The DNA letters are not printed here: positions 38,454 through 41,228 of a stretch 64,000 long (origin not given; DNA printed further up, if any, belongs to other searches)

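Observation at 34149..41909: Co-oriented, tightly spaced candidate operon coupling an SBP, two family-III CoA-transferases and a transhydroxylase-like molybdoenzyme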

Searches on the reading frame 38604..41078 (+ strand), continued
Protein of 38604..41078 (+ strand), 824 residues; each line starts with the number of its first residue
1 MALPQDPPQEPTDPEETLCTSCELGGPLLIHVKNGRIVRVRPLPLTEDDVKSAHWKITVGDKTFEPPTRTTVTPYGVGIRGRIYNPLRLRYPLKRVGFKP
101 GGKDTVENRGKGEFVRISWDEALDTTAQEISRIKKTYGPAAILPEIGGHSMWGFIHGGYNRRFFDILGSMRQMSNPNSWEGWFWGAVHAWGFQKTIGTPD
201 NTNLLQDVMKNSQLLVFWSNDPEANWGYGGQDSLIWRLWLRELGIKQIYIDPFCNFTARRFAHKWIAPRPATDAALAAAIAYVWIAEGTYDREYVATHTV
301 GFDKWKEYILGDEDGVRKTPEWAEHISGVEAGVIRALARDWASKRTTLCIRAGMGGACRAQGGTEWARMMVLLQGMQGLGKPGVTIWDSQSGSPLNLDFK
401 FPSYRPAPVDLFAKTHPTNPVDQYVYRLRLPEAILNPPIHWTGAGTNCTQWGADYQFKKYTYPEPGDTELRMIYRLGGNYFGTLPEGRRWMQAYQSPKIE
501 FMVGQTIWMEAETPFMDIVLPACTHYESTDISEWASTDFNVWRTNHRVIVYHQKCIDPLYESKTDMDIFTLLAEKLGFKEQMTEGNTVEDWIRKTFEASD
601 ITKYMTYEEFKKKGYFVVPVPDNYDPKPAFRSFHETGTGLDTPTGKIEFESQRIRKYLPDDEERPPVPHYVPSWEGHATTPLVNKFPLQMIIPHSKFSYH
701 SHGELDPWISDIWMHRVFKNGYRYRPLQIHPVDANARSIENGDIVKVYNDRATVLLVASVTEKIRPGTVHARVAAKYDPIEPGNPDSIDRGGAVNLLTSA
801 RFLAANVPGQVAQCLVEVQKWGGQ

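Call 18: find_encoding_contigs(protein=P0012, flank=8000, max_places=4)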
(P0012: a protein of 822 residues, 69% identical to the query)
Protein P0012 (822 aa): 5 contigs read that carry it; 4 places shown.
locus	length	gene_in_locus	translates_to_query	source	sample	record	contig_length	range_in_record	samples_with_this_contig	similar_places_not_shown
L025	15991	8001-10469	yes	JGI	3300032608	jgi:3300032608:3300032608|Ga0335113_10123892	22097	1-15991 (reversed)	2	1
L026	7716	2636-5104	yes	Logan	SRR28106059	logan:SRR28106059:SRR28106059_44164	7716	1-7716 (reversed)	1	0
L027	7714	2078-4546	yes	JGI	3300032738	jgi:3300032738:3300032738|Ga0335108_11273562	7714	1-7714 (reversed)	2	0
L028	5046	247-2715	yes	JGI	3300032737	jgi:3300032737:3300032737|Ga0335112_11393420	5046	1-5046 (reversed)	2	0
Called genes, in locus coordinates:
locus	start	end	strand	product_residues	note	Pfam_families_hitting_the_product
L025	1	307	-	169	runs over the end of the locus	PF00111:Fer2 (weak), PF13085:Fer2_3 (weak), PF01799:Fer2_2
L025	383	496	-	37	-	PF13561:adh_short_C2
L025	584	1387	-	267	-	PF00378:ECH_1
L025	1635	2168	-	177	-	PF22381:Staph_reg_Sar_Rot, PF12802:MarR_2, PF01047:MarR, PF13463:HTH_27 (weak)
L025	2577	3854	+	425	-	PF00724:Oxidored_FMN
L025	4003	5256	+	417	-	PF13452:FAS1_DH_region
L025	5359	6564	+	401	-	PF02515:CoA_transf_3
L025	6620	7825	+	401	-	PF02515:CoA_transf_3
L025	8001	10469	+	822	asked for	PF21423:AhtL-like_1st, PF00384:Molybdopterin, PF01568:Molydop_binding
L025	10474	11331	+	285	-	PF12838:Fer4_7 (faint), PF13247:Fer4_11, PF13620:CarboxypepD_reg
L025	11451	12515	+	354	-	PF03480:DctP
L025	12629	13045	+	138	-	PF04290:DctQ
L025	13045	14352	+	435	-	PF06808:DctM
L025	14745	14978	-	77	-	-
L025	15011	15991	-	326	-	?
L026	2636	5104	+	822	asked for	PF21423:AhtL-like_1st, PF00384:Molybdopterin, PF01568:Molydop_binding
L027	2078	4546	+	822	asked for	PF21423:AhtL-like_1st, PF00384:Molybdopterin, PF01568:Molydop_binding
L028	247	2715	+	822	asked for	PF21423:AhtL-like_1st, PF00384:Molybdopterin, PF01568:Molydop_binding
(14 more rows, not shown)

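Call 49: find_encoding_contigs(protein=P0003, flank=8000, max_places=4)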
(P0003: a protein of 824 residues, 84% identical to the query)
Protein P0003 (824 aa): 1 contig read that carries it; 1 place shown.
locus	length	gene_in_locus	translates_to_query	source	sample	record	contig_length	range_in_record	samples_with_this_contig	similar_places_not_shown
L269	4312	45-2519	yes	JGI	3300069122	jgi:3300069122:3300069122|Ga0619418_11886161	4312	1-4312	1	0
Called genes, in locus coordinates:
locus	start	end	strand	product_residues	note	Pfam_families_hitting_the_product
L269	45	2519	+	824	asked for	PF21423:AhtL-like_1st, PF00384:Molybdopterin, PF01568:Molydop_binding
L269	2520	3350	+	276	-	PF12838:Fer4_7 (faint), PF13247:Fer4_11, PF13620:CarboxypepD_reg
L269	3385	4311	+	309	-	?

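Call 50: find_encoding_contigs(protein=P0005, flank=8000, max_places=4)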
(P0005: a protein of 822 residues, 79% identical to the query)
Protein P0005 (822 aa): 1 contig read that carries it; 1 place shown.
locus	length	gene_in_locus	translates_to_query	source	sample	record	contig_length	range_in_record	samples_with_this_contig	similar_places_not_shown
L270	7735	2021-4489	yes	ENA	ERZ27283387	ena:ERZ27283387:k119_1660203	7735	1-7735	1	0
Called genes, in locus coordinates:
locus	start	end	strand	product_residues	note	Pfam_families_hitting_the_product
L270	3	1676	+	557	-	?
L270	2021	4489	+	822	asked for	PF21423:AhtL-like_1st, PF00384:Molybdopterin, PF01568:Molydop_binding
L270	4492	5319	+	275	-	PF12838:Fer4_7 (faint), PF13247:Fer4_11, PF13620:CarboxypepD_reg (weak)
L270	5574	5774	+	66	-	-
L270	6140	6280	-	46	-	PF18930:DUF5679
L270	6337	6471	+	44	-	-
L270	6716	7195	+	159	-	PF02627:CMD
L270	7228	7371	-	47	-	-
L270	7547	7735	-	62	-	?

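Call 51: find_encoding_contigs(protein=P0011, flank=8000, max_places=4)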
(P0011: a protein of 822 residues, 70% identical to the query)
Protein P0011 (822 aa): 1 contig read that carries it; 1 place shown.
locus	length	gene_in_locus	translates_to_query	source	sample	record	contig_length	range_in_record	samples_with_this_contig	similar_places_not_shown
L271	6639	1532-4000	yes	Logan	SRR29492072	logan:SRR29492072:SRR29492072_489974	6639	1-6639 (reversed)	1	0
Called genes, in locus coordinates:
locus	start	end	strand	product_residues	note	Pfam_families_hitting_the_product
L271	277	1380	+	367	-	PF00890:FAD_binding_2 (weak), PF01134:GIDA, PF01266:DAO, PF01494:FAD_binding_3, PF01946:Thi4, PF03486:HI0933_like (weak), PF07992:Pyr_redox_2, PF12831:FAD_oxidored, +1 more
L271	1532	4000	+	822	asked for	PF21423:AhtL-like_1st, PF00384:Molybdopterin, PF01568:Molydop_binding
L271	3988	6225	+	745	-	PF14691:Fer4_20, PF00890:FAD_binding_2 (weak), PF01266:DAO (weak), PF01946:Thi4 (weak), PF07992:Pyr_redox_2, PF13450:NAD_binding_8, PF13247:Fer4_11, PF13620:CarboxypepD_reg, +4 more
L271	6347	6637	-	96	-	?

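Call 53: search_protein_families(library=pfam, proteins=[L011:2860-4416:+, L011:4600-5652:+, L013:4215-5723:+, L013:5972-7774:+, L013:11462-12448:-, L013:12432-13700:-, L014:6511-7416:-, L014:5640-6422:+, L014:11459-12292:+, L012:6745-8730:-], max_evalue=0.00001)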
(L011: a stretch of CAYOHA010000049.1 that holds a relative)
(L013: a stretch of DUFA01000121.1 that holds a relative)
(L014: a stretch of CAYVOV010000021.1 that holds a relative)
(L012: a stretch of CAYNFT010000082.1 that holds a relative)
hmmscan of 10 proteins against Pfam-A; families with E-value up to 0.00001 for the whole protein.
L011:2860-4416:+ (518 aa): 1 family
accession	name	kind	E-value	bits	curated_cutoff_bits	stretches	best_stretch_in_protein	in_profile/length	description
PF12954.12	DUF3843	-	6.9e-15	55.5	25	1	20-472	24-377/410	Protein of unknown function (DUF3843)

L011:4600-5652:+ (350 aa): 0 families

L013:4215-5723:+ (502 aa): 3 families
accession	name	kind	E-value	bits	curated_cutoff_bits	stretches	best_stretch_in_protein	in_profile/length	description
PF00135.34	COesterase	-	4.2e-109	366.3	27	1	5-475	2-494/515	Carboxylesterase family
PF07859.19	Abhydrolase_3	-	7.9e-12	45.8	25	1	165-225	48-110/210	alpha/beta hydrolase fold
PF20434.5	BD-FAE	-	5.5e-10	39.5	26.8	1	89-218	1-118/215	BD-FAE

L013:5972-7774:+ (600 aa): 1 family
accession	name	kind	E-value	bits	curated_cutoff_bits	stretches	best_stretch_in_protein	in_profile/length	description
PF08757.17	CotH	-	2.8e-57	195.1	23.8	2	287-459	135-306/322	CotH kinase protein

L013:11462-12448:- (328 aa): 3 families
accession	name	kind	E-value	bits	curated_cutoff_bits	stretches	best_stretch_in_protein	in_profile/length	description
PF00106.31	adh_short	-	1.6e-48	165.2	26.6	1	26-220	1-193/195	short chain dehydrogenase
PF13561.12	adh_short_C2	-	5.8e-33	114.9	27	1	34-220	3-187/236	Enoyl-(Acyl carrier protein) reductase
PF08659.16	KR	-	3.8e-11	43.7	22.6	1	28-188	3-161/180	KR domain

L013:12432-13700:- (422 aa): 0 families

L014:6511-7416:- (301 aa): 0 families

L014:5640-6422:+ (260 aa): 1 family
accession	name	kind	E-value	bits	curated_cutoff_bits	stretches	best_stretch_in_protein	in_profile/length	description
PF03747.19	ADP_ribosyl_GH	-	3.9e-37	128.9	26.2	1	1-224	3-279/287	ADP-ribosylglycohydrolase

L014:11459-12292:+ (277 aa): 0 families

L012:6745-8730:- (661 aa): 7 families
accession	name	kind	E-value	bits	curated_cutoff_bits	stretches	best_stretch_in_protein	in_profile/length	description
PF00005.33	ABC_tran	-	1.1e-48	165.8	25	2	18-190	2-137/137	ABC transporter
PF12848.13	ABC_tran_Xtn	-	3e-22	78.9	25.9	1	230-312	2-85/85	ABC transporter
PF13304.12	AAA_21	-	1.8e-15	58.2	27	0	31-146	3-121/304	AAA domain, putative AbiEii toxin, Type IV TA system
PF02463.25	SMC_N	-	2.7e-12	47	40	0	442-511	136-210/220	RecF/RecN/SMC N terminal domain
PF13555.12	AAA_29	-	1.1e-08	35.1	27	0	16-44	11-39/61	P-loop containing region of AAA domain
PF13476.12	AAA_23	-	2e-06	29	27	0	30-55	22-47/201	AAA domain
PF13521.12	AAA_28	-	5.9e-06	27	27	0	353-408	2-48/164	AAA domain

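Call 66: find_encoding_contigs(protein=P0014, flank=8000, max_places=2)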
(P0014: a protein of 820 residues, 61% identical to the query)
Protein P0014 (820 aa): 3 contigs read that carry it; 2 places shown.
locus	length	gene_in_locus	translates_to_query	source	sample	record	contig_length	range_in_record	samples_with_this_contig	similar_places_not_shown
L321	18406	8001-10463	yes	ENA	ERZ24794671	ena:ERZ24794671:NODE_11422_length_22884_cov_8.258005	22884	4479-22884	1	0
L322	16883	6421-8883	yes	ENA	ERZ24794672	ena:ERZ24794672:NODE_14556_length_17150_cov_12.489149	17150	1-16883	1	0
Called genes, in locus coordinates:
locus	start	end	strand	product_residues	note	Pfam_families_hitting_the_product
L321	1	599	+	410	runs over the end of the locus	PF00724:Oxidored_FMN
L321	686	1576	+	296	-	PF00378:ECH_1, PF16113:ECH_2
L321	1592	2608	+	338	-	PF04909:Amidohydro_2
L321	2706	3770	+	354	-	PF03480:DctP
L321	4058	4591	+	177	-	PF04290:DctQ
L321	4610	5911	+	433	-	PF06808:DctM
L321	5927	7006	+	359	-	PF01266:DAO (weak), PF01494:FAD_binding_3, PF07992:Pyr_redox_2 (weak)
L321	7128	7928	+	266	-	PF00881:Nitroreductase, PF14512:TM1586_NiRdase (faint)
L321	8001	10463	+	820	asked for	PF21423:AhtL-like_1st, PF00384:Molybdopterin, PF01568:Molydop_binding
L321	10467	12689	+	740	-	PF14691:Fer4_20, PF01262:AlaDh_PNT_C (faint), PF07992:Pyr_redox_2, PF01266:DAO (weak), PF07992:Pyr_redox_2, PF13450:NAD_binding_8, PF13247:Fer4_11, PF13620:CarboxypepD_reg, +4 more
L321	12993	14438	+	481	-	PF01565:FAD_binding_4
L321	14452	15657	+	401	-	PF13183:Fer4_8, PF02754:CCG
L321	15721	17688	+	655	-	PF02730:AFOR_N, PF01314:AFOR_C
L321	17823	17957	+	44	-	-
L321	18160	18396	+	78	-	-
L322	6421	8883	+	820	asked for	PF21423:AhtL-like_1st, PF00384:Molybdopterin, PF01568:Molydop_binding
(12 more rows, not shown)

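Call 67: find_encoding_contigs(protein=P0020, flank=8000, max_places=2)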
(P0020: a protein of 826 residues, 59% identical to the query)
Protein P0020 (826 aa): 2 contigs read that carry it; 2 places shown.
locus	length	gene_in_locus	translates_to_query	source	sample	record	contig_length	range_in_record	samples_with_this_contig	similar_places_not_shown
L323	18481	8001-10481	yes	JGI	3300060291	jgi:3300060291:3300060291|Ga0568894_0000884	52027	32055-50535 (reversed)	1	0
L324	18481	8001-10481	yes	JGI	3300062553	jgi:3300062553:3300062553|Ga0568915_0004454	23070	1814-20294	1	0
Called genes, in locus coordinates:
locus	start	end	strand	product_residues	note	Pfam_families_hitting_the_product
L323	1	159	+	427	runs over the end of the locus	PF00724:Oxidored_FMN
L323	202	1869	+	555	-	PF01642:MM_CoA_mutase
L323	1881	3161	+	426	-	PF02515:CoA_transf_3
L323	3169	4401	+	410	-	PF02515:CoA_transf_3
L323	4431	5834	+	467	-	PF12172:zf-ChsH2, PF01796:OB_ChsH2_C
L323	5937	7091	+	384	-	PF00108:Thiolase_N, PF00109:ketoacyl-synt (faint), PF22691:Thiolase_C_1, PF02803:Thiolase_C (weak)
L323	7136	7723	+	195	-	-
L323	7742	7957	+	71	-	-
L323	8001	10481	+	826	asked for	PF21423:AhtL-like_1st, PF00384:Molybdopterin, PF01568:Molydop_binding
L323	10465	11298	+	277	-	PF12838:Fer4_7 (faint), PF13237:Fer4_10 (faint), PF13247:Fer4_11, PF13620:CarboxypepD_reg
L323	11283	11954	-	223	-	PF12797:Fer4_2 (faint), PF12837:Fer4_6 (faint), PF13237:Fer4_10 (faint), PF12838:Fer4_7 (weak), PF13187:Fer4_9 (faint), PF13247:Fer4_11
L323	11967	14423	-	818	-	PF04879:Molybdop_Fe4S4, PF00384:Molybdopterin, PF01568:Molydop_binding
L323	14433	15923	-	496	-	PF01970:TctA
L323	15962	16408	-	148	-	PF07331:TctB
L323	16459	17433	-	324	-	PF03401:TctC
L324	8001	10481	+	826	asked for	PF21423:AhtL-like_1st, PF00384:Molybdopterin, PF01568:Molydop_binding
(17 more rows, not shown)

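Call 68: find_encoding_contigs(protein=P0013, flank=8000, max_places=2)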
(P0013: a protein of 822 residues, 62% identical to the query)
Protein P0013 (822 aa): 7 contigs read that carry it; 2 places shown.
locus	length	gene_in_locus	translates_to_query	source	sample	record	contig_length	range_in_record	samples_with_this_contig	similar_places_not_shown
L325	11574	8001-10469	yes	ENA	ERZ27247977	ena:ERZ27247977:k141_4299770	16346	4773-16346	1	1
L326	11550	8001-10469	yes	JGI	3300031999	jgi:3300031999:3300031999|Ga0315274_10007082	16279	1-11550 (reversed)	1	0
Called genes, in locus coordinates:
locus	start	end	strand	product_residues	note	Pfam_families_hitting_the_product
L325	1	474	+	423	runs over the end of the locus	PF00724:Oxidored_FMN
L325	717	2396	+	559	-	PF01642:MM_CoA_mutase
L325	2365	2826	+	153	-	PF02310:B12-binding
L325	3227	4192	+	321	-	PF03401:TctC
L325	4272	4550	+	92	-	-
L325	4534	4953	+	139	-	PF00903:Glyoxalase, PF13468:Glyoxalase_3 (weak), PF13669:Glyoxalase_4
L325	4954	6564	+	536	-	PF00501:AMP-binding, PF13193:AMP-binding_C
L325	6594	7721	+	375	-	PF00890:FAD_binding_2 (faint), PF01266:DAO (faint), PF01494:FAD_binding_3, PF03486:HI0933_like (weak), PF07992:Pyr_redox_2 (faint), PF12831:FAD_oxidored, PF13450:NAD_binding_8 (faint)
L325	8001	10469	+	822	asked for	PF21423:AhtL-like_1st, PF00384:Molybdopterin, PF01568:Molydop_binding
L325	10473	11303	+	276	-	PF00037:Fer4 (faint), PF12838:Fer4_7 (faint), PF13247:Fer4_11, PF13620:CarboxypepD_reg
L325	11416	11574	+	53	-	?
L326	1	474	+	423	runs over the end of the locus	PF00724:Oxidored_FMN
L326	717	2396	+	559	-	PF01642:MM_CoA_mutase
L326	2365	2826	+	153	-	PF02310:B12-binding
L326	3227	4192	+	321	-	PF03401:TctC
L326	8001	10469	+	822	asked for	PF21423:AhtL-like_1st, PF00384:Molybdopterin, PF01568:Molydop_binding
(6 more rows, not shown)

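Call 70: find_encoding_contigs(protein=P0021, flank=8000, max_places=1)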
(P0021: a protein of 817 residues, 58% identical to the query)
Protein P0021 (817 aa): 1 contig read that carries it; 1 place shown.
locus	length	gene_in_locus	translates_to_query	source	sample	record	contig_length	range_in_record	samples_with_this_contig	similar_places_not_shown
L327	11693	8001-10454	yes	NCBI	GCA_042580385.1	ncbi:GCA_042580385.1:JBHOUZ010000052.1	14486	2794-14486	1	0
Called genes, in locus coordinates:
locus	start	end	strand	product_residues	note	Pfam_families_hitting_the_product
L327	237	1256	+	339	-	PF03480:DctP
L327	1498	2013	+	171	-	PF04290:DctQ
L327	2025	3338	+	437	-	PF06808:DctM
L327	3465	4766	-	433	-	PF00083:Sugar_tr, PF07690:MFS_1, PF06779:MFS_4, PF07690:MFS_1 (weak)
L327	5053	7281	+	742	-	PF04879:Molybdop_Fe4S4, PF00384:Molybdopterin, PF01568:Molydop_binding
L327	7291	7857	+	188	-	PF00037:Fer4 (faint), PF12837:Fer4_6 (faint), PF13187:Fer4_9 (faint), PF14697:Fer4_21 (faint), PF13247:Fer4_11, PF12838:Fer4_7 (weak)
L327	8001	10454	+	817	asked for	PF21423:AhtL-like_1st, PF00384:Molybdopterin, PF01568:Molydop_binding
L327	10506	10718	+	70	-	PF01968:Hydantoinase_A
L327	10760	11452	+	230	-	PF00881:Nitroreductase, PF14512:TM1586_NiRdase (weak)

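Call 71: find_encoding_contigs(protein=P0018, flank=8000, max_places=1)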
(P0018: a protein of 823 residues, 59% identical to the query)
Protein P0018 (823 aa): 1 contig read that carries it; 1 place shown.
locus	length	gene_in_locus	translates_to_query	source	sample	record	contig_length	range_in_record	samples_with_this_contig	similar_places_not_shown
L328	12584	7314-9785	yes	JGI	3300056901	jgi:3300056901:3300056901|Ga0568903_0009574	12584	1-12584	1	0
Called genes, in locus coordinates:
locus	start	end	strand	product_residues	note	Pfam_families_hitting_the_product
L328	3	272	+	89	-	?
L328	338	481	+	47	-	-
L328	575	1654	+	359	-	PF03480:DctP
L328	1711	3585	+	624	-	PF04290:DctQ, PF06808:DctM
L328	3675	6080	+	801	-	PF02901:PFL-like, PF01228:Gly_radical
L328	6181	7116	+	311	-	PF04055:Radical_SAM, PF12838:Fer4_7, PF13187:Fer4_9, PF13237:Fer4_10, PF14697:Fer4_21, PF12797:Fer4_2 (weak), PF00037:Fer4, PF12837:Fer4_6, +7 more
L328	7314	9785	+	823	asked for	PF21423:AhtL-like_1st, PF00384:Molybdopterin, PF01568:Molydop_binding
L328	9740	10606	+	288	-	PF12838:Fer4_7 (faint), PF13247:Fer4_11, PF13620:CarboxypepD_reg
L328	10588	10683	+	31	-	-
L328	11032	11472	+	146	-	PF12172:zf-ChsH2 (weak), PF01796:OB_ChsH2_C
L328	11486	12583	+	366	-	?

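Call 72: find_encoding_contigs(protein=P0016, flank=8000, max_places=1)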
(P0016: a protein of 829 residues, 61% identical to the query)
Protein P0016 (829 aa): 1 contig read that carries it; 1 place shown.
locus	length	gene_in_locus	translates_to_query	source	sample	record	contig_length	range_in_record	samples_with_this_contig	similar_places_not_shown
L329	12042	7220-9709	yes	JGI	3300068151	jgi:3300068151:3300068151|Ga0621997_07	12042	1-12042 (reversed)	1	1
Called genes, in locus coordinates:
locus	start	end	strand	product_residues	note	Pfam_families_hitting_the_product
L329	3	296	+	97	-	?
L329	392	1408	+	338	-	PF00389:2-Hacid_dh (weak), PF02826:2-Hacid_dh_C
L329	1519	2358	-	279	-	PF12838:Fer4_7 (faint), PF13247:Fer4_11, PF13620:CarboxypepD_reg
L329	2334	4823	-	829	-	PF21423:AhtL-like_1st, PF00384:Molybdopterin, PF01568:Molydop_binding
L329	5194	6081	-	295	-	PF03328:HpcH_HpaI, PF15617:C-C_Bond_Lyase (faint), PF22484:DUF6986 (weak)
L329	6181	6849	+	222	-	PF03328:HpcH_HpaI, PF22484:DUF6986 (weak)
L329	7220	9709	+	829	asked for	PF21423:AhtL-like_1st, PF00384:Molybdopterin, PF01568:Molydop_binding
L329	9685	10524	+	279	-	PF12838:Fer4_7 (faint), PF13247:Fer4_11, PF13620:CarboxypepD_reg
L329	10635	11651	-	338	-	PF00389:2-Hacid_dh (weak), PF02826:2-Hacid_dh_C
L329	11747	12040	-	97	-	?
